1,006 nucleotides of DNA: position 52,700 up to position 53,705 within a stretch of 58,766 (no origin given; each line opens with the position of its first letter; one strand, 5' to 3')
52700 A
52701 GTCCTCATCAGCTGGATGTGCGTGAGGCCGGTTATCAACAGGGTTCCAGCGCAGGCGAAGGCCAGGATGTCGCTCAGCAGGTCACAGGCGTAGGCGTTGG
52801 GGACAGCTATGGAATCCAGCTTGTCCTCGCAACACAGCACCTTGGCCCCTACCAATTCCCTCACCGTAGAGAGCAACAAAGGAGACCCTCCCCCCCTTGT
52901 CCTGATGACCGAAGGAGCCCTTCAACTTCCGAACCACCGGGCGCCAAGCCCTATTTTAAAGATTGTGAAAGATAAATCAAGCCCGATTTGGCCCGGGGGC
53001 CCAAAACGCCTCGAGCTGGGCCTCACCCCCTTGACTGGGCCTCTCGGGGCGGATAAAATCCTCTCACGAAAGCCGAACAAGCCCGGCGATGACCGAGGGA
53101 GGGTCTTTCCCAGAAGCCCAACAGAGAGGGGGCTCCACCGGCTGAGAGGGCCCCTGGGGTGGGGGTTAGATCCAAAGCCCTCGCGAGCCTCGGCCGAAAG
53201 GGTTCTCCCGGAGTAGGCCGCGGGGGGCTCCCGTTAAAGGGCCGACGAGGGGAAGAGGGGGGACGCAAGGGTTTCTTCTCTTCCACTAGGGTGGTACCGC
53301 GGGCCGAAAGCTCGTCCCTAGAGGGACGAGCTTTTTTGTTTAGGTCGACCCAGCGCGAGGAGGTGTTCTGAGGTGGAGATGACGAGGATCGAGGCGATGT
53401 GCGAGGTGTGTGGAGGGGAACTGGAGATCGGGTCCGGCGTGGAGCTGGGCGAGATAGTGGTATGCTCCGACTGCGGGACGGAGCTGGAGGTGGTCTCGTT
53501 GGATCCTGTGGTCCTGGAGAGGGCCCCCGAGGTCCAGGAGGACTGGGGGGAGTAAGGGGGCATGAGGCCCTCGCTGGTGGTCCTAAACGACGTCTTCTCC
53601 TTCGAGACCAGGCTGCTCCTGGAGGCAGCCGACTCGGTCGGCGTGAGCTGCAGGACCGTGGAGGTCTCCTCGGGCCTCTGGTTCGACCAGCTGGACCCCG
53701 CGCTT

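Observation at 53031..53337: Complete T-box riboswitch, probably Lys-specific, controlling a LysW biosynthetic operon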

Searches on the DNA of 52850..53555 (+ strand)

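Call 3: search_rna_families(source=window, start=52850, end=53450, threshold=evalue, max_evalue=10, show_alignments=5)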
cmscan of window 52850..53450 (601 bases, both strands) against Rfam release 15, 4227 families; matches with E-value up to 10: 10.
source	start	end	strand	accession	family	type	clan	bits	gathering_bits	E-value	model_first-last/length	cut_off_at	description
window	53080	53322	+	RF00230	T-box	Cis-reg; leader;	-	65.7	93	4.9e-14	1-219/219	no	T-box leader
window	53048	53102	+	RF01787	drz-agam-1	Gene; ribozyme;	-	18.3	37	0.51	1-82/82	no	drz-agam-1 ribozyme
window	53194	53324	-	RF02203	WT1-AS_1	Gene; lncRNA;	-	18.1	40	5.4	1-109/109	no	WT1 antisense RNA conserved region 1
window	53307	53334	-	RF00506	Thr_leader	Cis-reg; leader;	-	17.2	55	1.4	84-112/118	no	Threonine operon leader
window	53272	53339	+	RF02278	Betaproteobacteria_toxic_sRNA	Gene; sRNA;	-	16.7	50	0.98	1-64/64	no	Betaproteobacteria toxic small RNA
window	53139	53196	+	RF02915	DUF3800-VI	Cis-reg;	-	16.4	35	1.8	1-52/52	no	DUF3800-VI RNA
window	53306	53335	+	RF01033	mir-767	Gene; miRNA;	-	14.5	90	8.4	1-86/86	no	mir-767 microRNA precursor family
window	53303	53383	-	RF02344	ar14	Gene; sRNA;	-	14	58.8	3.4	1-123/123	no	Alphaproteobacterial ar14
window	53267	53337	+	RF02232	sX13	Gene; sRNA;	-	12.7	50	8.2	1-115/115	no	Xanthomonadaceae sRNA sX13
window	53105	53176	-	RF02172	RFPL3-AS1_2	Gene; lncRNA;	-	10.3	40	5.8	1-71/71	no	RFPL3 antisense RNA 1 conserved region 2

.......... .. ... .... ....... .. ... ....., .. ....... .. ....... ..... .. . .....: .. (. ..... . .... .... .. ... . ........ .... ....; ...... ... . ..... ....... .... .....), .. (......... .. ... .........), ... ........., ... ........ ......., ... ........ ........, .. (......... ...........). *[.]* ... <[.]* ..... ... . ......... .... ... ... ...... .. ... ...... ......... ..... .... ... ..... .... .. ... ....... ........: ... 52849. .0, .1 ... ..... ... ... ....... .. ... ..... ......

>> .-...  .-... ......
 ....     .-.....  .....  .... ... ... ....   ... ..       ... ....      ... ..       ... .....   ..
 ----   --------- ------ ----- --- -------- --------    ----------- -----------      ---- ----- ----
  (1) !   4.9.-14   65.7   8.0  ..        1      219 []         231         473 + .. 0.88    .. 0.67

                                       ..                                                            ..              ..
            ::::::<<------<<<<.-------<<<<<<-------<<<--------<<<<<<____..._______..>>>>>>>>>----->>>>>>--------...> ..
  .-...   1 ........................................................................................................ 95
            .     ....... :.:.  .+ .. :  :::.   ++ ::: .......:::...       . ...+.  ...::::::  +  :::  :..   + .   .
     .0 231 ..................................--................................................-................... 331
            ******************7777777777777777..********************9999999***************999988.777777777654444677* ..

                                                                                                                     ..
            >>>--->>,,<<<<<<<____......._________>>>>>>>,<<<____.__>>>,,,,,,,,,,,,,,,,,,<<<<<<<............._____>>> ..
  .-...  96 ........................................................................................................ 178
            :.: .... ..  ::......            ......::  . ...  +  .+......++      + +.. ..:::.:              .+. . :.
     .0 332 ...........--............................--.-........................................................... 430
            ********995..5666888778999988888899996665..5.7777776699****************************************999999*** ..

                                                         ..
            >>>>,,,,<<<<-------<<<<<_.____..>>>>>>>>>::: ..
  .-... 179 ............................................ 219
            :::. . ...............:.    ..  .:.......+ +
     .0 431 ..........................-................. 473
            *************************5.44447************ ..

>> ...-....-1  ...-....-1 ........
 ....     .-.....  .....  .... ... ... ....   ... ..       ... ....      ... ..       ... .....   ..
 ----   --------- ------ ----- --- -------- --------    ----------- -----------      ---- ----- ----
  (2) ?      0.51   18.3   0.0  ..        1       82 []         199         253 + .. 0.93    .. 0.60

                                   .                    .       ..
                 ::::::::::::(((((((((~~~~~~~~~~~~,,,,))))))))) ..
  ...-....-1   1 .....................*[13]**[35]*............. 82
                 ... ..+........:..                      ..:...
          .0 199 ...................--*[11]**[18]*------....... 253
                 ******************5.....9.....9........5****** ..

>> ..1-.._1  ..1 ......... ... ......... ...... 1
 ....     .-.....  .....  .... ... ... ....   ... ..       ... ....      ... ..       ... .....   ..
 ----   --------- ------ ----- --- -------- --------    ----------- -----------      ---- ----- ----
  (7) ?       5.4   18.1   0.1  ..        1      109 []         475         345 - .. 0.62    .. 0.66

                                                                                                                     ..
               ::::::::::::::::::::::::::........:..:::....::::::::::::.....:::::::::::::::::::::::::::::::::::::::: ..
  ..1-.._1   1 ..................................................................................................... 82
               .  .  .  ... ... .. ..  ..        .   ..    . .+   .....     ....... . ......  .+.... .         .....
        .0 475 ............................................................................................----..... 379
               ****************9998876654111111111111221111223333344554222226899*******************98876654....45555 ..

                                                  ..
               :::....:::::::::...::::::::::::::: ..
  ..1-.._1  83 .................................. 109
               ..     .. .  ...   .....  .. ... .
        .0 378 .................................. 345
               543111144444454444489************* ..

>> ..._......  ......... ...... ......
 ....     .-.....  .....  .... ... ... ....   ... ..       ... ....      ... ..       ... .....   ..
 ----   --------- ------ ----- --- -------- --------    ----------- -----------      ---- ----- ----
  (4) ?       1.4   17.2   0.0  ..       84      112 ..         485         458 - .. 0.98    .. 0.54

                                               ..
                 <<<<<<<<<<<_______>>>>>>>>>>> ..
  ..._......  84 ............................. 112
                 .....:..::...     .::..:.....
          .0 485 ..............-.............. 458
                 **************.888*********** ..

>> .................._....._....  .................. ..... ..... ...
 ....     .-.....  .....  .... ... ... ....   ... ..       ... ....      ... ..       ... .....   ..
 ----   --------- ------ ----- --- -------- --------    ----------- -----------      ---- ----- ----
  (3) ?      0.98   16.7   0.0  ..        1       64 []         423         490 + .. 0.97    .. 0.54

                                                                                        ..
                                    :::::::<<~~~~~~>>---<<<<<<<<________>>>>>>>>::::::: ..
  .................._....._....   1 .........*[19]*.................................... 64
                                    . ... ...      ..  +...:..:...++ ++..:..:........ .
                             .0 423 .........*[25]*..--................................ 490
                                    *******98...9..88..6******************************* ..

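Call 38: search_rna_families(sources=[L007, L024, L077], threshold=evalue, max_evalue=0.001, show_alignments=3)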
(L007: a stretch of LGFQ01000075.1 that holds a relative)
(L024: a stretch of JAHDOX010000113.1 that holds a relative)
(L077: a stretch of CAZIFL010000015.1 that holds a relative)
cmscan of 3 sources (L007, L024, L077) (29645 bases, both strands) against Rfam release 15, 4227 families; matches with E-value up to 0.001: 3.
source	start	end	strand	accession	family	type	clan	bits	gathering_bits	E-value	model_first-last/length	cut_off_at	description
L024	1984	2224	+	RF00230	T-box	Cis-reg; leader;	-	72.5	93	4.2e-14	1-219/219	no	T-box leader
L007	3014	3249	+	RF00230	T-box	Cis-reg; leader;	-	58.4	93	1.9e-10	1-219/219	no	T-box leader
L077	9662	9918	+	RF00230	T-box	Cis-reg; leader;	-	53.9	93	2.7e-09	1-219/219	no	T-box leader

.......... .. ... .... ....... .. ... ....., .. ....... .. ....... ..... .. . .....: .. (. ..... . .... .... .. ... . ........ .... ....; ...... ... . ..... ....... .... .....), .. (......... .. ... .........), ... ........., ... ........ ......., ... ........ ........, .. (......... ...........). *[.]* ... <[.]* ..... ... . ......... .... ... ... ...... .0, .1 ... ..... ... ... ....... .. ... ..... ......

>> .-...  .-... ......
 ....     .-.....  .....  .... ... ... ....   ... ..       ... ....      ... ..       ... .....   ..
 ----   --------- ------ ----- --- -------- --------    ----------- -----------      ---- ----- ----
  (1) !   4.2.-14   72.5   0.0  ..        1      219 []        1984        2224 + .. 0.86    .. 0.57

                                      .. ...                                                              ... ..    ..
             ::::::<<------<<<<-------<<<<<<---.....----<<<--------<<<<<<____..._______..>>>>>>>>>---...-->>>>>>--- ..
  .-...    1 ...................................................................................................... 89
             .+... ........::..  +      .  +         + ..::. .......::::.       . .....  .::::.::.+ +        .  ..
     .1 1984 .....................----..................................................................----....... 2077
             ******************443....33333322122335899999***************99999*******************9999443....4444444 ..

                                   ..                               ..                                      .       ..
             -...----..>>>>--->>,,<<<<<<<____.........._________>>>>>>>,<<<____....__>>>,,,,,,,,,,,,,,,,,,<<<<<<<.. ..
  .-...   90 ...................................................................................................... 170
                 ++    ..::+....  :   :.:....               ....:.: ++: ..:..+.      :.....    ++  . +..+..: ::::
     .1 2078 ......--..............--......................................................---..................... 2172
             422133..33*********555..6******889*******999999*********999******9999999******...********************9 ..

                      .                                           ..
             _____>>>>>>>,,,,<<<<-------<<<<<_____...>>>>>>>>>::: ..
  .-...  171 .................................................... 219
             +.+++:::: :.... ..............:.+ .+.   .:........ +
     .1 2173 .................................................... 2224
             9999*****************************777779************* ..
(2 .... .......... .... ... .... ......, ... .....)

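Call 57: search_rna_families(sources=[L008, L016, L027, L029, L061, L075], threshold=gathering)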
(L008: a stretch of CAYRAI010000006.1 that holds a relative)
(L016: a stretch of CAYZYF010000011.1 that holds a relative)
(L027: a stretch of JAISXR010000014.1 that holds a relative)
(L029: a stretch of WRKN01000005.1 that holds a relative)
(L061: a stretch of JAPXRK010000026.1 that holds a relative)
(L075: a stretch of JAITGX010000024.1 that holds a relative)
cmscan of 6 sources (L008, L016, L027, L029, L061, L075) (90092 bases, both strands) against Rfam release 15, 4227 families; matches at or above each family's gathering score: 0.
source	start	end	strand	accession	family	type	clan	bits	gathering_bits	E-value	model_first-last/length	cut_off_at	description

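Call 82: search_rna_families(source=L163, start=7300, end=8100, threshold=evalue, max_evalue=0.01, show_alignments=1)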
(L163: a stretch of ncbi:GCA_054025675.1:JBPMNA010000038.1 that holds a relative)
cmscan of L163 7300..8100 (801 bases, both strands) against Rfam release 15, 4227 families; matches with E-value up to 0.01: 3.
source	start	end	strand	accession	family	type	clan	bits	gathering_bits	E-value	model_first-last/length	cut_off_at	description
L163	7658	7944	+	RF00230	T-box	Cis-reg; leader;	-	50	93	7e-10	1-219/219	no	T-box leader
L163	7923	7991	-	RF00506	Thr_leader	Cis-reg; leader;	-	27.9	55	0.0053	1-118/118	no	Threonine operon leader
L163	7926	7959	+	RF00506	Thr_leader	Cis-reg; leader;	-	27.3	55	0.0074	81-115/118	no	Threonine operon leader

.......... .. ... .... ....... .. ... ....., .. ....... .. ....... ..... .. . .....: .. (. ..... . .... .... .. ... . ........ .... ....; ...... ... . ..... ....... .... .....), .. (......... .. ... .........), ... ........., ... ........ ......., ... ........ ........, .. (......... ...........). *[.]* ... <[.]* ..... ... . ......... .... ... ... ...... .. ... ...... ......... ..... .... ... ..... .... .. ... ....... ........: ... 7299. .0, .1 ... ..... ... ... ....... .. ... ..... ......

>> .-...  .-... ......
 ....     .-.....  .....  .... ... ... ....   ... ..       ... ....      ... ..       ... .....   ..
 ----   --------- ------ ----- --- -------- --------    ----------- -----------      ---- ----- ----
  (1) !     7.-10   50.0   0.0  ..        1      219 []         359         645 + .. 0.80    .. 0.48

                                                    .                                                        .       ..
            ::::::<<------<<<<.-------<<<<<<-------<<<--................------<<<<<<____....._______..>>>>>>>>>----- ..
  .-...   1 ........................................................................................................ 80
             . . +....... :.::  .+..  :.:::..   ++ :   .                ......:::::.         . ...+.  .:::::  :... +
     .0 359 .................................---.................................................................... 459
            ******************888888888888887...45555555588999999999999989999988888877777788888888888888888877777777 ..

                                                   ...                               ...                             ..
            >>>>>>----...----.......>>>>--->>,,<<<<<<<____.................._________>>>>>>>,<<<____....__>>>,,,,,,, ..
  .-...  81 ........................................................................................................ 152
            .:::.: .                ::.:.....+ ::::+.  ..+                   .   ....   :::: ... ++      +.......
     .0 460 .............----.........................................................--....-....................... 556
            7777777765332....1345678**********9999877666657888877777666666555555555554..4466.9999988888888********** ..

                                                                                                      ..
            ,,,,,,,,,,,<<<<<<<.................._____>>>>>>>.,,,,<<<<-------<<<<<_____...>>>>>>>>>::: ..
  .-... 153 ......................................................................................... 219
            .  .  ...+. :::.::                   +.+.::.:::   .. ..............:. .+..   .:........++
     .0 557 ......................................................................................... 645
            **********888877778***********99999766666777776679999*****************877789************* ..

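Call 86: search_rna_families(sources=[L040, L066], threshold=evalue, max_evalue=0.00001, show_alignments=2)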
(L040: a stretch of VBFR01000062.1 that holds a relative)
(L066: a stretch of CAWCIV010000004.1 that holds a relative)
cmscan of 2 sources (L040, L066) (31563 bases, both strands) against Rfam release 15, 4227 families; matches with E-value up to 0.00001: 2.
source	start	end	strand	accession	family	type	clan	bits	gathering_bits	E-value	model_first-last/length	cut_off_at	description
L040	5039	5300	+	RF00230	T-box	Cis-reg; leader;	-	78.3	93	1.4e-15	1-219/219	no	T-box leader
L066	6752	7054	+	RF00230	T-box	Cis-reg; leader;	-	61.4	93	3.2e-11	1-219/219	no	T-box leader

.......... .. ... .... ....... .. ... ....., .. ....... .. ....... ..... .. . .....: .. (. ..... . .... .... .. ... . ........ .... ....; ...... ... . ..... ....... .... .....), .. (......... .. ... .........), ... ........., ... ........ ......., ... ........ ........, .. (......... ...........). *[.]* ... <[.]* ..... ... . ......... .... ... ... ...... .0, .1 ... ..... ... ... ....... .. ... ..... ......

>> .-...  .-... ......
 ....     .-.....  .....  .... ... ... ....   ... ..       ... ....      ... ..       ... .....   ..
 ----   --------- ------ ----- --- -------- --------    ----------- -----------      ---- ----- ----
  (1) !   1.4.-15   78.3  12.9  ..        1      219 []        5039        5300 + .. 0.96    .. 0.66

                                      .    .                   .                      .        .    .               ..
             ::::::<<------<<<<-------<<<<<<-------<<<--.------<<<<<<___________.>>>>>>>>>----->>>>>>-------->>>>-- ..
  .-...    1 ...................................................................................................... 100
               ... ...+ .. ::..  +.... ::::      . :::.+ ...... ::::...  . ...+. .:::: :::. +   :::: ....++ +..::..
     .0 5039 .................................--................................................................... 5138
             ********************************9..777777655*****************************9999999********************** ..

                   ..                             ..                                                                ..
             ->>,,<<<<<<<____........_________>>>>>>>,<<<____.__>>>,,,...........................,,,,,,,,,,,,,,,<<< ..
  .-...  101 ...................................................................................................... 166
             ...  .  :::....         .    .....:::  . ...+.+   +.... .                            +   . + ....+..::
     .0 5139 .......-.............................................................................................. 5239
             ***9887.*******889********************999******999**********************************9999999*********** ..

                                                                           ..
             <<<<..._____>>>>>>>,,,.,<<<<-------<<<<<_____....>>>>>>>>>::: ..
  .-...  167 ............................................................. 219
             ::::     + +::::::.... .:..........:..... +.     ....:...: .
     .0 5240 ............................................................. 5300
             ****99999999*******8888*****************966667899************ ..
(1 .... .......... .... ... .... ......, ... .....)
